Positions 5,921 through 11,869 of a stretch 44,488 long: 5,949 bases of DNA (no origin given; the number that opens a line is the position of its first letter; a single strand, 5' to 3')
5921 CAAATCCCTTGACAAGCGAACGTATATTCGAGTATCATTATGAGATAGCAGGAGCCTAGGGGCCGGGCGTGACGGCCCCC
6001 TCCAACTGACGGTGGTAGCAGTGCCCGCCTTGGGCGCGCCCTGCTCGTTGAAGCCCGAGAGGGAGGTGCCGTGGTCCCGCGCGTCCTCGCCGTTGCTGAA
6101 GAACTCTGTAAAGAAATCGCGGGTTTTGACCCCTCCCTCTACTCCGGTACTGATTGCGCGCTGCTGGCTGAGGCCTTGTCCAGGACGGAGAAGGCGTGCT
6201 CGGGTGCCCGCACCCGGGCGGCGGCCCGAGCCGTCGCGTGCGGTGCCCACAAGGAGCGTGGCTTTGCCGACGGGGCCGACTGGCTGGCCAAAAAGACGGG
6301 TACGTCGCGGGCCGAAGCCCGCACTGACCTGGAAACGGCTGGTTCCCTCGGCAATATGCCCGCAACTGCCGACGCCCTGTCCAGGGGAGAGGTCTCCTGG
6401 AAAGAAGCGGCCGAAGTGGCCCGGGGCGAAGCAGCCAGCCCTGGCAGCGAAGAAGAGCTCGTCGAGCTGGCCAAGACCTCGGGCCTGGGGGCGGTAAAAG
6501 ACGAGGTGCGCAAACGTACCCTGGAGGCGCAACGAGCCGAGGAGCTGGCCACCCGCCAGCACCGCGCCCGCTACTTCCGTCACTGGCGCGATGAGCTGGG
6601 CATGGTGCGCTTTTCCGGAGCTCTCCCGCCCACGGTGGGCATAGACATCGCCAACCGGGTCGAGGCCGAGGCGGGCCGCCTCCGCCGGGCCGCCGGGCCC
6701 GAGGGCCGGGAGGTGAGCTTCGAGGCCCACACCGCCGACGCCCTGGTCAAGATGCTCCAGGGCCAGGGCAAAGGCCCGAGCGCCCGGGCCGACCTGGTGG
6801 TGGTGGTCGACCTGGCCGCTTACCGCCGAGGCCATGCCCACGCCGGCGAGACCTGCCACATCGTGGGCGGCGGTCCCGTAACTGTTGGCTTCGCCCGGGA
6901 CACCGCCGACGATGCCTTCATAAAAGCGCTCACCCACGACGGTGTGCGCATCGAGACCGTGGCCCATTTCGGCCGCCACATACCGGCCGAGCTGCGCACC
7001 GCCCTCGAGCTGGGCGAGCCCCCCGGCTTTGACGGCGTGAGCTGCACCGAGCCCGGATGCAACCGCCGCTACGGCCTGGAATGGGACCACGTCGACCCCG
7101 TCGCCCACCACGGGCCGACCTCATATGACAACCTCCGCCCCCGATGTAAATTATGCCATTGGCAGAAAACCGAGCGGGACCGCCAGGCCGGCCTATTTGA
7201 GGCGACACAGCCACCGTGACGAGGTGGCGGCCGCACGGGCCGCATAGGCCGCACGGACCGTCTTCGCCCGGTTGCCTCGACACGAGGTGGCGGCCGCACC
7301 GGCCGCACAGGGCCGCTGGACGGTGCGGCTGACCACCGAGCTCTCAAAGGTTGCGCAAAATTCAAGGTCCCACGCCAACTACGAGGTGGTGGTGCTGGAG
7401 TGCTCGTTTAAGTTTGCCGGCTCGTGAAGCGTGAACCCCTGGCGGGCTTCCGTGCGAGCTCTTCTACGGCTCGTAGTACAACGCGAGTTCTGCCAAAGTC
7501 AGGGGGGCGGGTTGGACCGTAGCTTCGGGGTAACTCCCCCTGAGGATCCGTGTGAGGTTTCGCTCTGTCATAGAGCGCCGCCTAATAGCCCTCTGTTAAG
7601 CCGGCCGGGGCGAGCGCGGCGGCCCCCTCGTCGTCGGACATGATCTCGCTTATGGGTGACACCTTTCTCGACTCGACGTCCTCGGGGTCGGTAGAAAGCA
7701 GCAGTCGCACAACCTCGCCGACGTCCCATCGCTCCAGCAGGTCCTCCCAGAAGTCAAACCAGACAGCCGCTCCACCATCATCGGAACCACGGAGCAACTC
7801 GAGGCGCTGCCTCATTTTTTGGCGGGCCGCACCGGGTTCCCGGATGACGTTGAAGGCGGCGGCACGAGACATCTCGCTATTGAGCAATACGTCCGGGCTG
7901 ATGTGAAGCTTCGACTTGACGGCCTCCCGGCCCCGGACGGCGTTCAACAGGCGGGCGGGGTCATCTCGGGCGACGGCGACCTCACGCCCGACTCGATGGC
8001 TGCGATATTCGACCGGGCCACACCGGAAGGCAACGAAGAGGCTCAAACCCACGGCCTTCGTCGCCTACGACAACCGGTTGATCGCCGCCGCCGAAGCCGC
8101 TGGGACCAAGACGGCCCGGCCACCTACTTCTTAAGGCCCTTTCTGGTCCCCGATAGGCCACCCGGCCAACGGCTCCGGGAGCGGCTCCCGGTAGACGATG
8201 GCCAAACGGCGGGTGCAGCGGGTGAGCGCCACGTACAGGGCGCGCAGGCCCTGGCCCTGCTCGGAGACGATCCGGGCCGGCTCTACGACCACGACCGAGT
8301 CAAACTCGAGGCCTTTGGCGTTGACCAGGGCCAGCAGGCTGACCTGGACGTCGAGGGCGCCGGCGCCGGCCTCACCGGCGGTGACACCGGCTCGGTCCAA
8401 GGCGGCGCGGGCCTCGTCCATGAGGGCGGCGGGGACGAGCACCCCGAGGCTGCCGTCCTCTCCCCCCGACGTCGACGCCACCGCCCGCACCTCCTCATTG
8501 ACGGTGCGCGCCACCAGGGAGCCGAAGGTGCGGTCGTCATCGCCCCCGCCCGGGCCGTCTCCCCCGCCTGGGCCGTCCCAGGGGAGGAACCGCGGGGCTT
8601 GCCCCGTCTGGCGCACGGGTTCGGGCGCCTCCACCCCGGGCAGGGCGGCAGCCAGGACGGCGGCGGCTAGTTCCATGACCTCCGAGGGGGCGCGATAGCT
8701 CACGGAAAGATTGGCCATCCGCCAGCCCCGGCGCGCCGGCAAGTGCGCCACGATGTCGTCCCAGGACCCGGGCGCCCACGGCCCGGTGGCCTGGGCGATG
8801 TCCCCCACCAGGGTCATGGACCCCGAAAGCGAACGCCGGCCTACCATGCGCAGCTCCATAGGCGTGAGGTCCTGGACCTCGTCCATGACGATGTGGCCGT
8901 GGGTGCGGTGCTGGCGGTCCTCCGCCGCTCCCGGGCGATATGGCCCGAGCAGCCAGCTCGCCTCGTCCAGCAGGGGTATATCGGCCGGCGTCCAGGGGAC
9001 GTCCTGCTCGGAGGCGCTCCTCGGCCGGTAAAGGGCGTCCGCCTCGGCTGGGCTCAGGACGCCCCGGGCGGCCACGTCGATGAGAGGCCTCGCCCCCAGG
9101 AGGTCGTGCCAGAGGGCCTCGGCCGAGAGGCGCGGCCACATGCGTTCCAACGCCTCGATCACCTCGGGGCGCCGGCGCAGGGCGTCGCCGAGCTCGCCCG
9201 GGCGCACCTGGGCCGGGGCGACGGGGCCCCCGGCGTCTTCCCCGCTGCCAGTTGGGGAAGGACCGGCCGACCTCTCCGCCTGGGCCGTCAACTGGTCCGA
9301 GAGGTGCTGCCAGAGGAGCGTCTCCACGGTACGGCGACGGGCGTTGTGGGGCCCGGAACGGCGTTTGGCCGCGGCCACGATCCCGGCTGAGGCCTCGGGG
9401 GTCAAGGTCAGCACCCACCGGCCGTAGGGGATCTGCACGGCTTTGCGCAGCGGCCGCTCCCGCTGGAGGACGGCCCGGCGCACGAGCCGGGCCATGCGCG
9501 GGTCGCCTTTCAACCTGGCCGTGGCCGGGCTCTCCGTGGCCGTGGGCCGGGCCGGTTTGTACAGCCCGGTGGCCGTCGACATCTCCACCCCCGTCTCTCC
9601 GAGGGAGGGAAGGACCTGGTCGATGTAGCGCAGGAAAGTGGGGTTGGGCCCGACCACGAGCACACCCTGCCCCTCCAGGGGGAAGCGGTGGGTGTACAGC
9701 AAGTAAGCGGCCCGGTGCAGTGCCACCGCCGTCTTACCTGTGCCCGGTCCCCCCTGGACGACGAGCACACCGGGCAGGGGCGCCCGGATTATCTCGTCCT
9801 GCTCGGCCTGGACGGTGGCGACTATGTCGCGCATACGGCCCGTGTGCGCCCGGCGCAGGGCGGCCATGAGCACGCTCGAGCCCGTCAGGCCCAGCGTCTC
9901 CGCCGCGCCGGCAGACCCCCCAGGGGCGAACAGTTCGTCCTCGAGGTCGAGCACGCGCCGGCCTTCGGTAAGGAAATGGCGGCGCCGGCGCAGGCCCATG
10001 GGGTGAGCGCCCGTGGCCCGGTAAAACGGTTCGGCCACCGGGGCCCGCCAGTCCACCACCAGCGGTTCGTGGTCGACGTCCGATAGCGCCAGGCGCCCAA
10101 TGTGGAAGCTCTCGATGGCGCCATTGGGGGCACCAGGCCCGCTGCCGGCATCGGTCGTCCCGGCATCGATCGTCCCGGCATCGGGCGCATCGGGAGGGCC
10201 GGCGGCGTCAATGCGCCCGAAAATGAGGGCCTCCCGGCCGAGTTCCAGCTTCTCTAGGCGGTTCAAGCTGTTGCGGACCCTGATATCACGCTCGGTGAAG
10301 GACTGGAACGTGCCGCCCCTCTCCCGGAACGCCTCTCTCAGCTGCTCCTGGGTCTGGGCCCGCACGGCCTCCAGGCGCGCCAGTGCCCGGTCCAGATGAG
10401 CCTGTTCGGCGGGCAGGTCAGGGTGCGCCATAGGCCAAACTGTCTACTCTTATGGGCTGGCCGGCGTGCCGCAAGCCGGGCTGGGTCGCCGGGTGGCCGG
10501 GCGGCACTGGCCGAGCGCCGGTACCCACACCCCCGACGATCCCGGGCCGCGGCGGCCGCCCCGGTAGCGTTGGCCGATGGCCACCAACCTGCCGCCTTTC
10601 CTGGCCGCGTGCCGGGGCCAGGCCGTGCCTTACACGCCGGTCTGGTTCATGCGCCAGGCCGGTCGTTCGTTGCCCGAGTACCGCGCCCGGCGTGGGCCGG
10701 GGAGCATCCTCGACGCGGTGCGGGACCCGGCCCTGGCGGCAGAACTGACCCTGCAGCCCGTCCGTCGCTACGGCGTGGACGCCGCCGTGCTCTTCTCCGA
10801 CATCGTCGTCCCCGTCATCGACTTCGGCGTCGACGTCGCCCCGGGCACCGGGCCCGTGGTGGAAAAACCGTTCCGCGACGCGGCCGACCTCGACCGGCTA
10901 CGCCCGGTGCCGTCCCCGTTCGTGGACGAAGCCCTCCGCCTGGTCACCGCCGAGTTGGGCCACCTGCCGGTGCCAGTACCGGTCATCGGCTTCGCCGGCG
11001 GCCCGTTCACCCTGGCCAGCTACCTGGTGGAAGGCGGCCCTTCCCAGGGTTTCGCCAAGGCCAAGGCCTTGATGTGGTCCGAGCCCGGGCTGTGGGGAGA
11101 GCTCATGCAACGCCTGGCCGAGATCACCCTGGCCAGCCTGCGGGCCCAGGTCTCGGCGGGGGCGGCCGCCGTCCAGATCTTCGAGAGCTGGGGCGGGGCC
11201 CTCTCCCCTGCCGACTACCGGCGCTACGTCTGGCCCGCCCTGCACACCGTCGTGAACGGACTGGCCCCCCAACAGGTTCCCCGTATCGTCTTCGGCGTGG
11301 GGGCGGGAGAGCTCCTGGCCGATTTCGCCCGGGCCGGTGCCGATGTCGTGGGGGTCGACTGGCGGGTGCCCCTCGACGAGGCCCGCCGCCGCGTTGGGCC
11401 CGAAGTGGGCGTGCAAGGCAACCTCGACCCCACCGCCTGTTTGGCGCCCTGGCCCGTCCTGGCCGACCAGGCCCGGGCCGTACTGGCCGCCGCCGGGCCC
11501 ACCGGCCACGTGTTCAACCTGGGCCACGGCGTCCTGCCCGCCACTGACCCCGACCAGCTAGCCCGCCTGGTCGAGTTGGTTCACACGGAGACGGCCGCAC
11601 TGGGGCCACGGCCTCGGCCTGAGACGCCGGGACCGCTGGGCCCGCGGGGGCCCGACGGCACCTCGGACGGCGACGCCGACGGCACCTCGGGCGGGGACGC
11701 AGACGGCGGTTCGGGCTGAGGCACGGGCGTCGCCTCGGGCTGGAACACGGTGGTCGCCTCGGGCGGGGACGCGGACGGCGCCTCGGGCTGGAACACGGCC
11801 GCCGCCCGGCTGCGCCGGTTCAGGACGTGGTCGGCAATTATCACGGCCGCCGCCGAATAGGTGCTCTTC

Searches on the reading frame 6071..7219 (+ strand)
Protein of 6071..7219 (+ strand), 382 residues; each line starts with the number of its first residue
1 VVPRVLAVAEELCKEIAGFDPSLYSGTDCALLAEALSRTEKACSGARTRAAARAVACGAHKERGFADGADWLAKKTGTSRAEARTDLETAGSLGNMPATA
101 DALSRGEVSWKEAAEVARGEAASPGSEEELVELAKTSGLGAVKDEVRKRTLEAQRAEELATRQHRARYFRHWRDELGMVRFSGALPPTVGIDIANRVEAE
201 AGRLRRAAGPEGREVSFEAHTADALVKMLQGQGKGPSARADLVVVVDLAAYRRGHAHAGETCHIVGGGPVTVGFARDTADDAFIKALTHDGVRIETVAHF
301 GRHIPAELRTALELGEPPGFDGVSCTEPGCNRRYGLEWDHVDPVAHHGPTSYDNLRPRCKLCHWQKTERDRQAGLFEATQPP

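Call 27: search_protein_families(library=pfam, proteins=[window:6071-7219:+], max_evalue=0.0001)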
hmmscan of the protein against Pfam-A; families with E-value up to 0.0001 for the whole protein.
window:6071-7219:+ (382 aa): 1 family
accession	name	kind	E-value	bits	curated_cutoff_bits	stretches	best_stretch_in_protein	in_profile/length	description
PF01844.29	HNH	-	6.5e-08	33.1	21.4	1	330-369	4-47/47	HNH endonuclease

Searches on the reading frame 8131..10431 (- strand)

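Call 27: search_protein_families(library=pfam, proteins=[window:8131-10431:-], max_evalue=0.0001)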
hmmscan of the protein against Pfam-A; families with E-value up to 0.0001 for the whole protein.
window:8131-10431:- (766 aa): 5 families
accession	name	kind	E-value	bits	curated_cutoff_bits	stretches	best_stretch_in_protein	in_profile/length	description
PF13245.12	AAA_19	-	3e-08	34.4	25.1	1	213-548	3-129/134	AAA domain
PF00580.27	UvrD-helicase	-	1.9e-07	31.5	23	0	209-249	3-42/271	UvrD/REP helicase N-terminal domain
PF01443.25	Viral_helicase1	-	1.2e-05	25.7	21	0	702-746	182-227/228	Viral superfamily 1 RNA helicase core domain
PF13538.12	UvrD_C_2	-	1.2e-05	25.5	27.4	1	704-746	9-52/52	UvrD-like helicase C-terminal domain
PF13361.12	UvrD_C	-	9.5e-05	22.4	25.6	0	691-748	281-348/350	UvrD-like helicase C-terminal domain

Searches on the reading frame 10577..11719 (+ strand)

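Call 27: search_protein_families(library=pfam, proteins=[window:10577-11719:+], max_evalue=0.0001)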
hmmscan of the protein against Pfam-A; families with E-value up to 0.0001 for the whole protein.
window:10577-11719:+ (380 aa): 1 family
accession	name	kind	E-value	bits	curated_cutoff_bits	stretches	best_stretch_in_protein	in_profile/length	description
PF01208.23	URO-D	-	3.7e-115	385.1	23.9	1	7-337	5-345/346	Uroporphyrinogen decarboxylase (URO-D)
